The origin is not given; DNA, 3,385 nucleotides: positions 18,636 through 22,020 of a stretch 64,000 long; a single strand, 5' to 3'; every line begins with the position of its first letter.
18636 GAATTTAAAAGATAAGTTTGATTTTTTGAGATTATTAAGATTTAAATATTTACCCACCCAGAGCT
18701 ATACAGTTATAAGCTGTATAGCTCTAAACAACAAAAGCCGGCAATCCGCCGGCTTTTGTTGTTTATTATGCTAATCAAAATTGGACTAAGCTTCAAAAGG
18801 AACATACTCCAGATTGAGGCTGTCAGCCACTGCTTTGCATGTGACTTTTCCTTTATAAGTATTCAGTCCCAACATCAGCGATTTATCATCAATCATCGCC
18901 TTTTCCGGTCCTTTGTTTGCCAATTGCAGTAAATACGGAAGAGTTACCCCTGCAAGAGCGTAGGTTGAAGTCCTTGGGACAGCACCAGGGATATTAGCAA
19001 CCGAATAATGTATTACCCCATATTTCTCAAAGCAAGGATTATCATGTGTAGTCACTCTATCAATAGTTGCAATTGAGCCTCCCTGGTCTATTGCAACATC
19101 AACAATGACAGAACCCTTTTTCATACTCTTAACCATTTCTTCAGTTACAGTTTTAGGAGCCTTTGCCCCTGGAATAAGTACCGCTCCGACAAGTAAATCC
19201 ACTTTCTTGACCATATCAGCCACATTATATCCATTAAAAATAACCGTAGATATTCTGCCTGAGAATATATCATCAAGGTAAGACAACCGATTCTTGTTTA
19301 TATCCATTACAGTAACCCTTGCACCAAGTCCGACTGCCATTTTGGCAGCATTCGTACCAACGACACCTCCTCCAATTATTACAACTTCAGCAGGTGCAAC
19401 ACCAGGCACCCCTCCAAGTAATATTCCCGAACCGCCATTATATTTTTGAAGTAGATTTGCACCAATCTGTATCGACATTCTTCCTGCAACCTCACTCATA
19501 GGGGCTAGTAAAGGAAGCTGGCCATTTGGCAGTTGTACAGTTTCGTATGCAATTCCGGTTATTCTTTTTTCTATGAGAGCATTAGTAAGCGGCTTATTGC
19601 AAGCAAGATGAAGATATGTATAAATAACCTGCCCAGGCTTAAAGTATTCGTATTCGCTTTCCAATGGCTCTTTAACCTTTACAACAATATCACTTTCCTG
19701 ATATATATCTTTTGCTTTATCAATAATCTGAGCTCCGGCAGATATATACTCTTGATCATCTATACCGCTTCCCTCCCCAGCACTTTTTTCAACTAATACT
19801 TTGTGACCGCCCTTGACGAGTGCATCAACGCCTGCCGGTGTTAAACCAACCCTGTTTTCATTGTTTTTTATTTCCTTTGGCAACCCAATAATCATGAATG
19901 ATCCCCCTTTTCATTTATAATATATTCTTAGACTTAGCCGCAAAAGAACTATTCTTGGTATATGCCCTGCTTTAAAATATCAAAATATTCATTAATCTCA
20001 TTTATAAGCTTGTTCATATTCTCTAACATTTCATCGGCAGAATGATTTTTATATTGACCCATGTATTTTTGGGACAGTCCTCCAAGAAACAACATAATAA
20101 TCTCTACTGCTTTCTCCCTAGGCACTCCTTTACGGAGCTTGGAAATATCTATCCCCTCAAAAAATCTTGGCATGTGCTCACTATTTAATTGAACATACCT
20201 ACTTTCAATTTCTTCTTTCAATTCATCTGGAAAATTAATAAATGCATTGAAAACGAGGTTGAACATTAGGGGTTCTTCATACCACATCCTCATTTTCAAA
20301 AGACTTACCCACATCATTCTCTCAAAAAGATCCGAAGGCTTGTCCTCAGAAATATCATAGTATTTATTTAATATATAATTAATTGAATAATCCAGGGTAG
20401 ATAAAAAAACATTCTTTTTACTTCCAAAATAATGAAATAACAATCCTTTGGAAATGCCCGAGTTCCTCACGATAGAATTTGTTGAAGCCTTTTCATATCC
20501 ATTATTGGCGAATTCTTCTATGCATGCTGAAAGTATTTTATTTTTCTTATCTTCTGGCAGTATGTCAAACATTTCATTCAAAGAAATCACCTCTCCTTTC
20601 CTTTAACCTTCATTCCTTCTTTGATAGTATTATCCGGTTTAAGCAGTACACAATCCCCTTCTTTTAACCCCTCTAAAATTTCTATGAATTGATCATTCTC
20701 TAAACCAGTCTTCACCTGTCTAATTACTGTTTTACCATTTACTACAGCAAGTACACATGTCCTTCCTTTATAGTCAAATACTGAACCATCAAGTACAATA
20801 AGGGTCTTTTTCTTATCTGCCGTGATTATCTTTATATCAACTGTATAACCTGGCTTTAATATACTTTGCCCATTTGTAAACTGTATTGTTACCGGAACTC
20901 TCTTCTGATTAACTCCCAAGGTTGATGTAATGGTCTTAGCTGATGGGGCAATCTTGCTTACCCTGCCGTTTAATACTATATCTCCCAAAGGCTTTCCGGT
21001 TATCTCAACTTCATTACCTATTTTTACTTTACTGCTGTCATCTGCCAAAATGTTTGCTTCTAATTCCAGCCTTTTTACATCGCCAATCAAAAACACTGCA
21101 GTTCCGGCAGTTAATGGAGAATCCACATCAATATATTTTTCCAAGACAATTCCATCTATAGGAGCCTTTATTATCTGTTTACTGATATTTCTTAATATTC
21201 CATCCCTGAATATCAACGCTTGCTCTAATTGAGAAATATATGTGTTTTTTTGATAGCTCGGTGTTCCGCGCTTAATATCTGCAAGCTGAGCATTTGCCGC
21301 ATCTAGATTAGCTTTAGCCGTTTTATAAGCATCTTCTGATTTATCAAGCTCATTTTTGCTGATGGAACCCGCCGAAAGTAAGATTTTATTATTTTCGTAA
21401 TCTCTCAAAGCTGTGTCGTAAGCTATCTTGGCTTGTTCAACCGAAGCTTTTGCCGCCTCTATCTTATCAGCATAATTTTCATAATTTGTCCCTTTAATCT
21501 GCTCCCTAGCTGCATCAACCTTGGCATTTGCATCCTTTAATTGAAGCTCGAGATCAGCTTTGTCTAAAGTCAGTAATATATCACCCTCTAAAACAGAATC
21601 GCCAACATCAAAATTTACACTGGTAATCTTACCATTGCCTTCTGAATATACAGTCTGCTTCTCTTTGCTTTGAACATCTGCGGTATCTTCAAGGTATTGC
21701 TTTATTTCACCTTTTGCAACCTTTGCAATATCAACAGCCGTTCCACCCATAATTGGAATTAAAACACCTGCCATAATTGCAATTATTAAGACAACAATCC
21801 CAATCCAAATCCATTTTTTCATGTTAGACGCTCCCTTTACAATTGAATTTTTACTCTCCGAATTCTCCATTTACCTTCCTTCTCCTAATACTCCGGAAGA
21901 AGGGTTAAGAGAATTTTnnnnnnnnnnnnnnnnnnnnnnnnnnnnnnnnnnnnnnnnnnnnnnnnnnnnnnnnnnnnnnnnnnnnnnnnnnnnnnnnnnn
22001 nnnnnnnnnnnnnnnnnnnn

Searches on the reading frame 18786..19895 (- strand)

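Call 73: search_protein_families(library=pfam, proteins=[window:18786-19895:-], max_evalue=0.001)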
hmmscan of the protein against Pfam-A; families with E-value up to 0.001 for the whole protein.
window:18786-19895:- (369 aa): 7 families
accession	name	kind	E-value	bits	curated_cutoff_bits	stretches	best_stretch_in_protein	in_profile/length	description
PF01262.27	AlaDh_PNT_C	-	1.5e-84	283.1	23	1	141-353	1-213/214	Alanine dehydrogenase/PNT, C-terminal domain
PF05222.21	AlaDh_PNT_N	-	2.4e-50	170.8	30.4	1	4-137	1-136/136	Alanine dehydrogenase/PNT, N-terminal domain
PF07992.20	Pyr_redox_2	-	7.1e-06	26.1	26.1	1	164-216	142-190/291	Pyridine nucleotide-disulphide oxidoreductase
PF02826.25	2-Hacid_dh_C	-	7.3e-06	25.9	25.1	1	169-268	37-127/178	D-isomer specific 2-hydroxyacid dehydrogenase, NAD binding domain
PF00070.33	Pyr_redox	-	1.4e-05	26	22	1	171-211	2-42/82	Pyridine nucleotide-disulphide oxidoreductase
PF01488.26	Shikimate_DH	-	0.0003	21.3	24.3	1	167-269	11-113/138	Shikimate / quinate 5-dehydrogenase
PF00107.32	ADH_zinc_N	-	0.00068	20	31.8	0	179-282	2-103/129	Zinc-binding dehydrogenase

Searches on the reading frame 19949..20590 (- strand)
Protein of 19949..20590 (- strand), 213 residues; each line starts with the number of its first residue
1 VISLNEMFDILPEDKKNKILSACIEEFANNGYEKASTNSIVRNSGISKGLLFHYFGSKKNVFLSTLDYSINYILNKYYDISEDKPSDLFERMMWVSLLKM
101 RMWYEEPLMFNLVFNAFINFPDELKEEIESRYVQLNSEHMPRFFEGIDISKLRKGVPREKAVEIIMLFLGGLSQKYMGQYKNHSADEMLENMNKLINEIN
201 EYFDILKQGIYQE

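Call 73: search_protein_families(library=pfam, proteins=[window:19949-20590:-], max_evalue=0.001)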
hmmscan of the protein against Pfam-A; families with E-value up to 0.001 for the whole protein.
window:19949-20590:- (213 aa): 2 families
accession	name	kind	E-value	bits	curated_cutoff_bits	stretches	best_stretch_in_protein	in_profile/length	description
PF00440.29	TetR_N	-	1.3e-11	44.5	24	1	19-63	1-45/47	Bacterial regulatory proteins, tetR family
PF21256.2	TetR_C_5-like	-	3.2e-05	24.5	27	1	87-210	2-126/127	Tetracyclin repressor-like, C-terminal domain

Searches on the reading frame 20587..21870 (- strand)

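Call 73: search_protein_families(library=pfam, proteins=[window:20587-21870:-], max_evalue=0.001)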
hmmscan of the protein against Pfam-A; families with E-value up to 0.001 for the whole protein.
window:20587-21870:- (427 aa): 3 families
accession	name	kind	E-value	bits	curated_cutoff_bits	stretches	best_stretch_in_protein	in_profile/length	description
PF13437.12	HlyD_3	-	8e-15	55.9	22.2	1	234-341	2-106/106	HlyD family secretion protein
PF16576.10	HlyD_D23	-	9.9e-15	54.8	30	1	230-342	107-212/214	Barrel-sandwich domain of CusB or HlyD membrane-fusion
PF13533.13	Biotin_lipoyl_2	-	0.00073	19.8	29.8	0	79-103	8-32/32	Biotin-lipoyl like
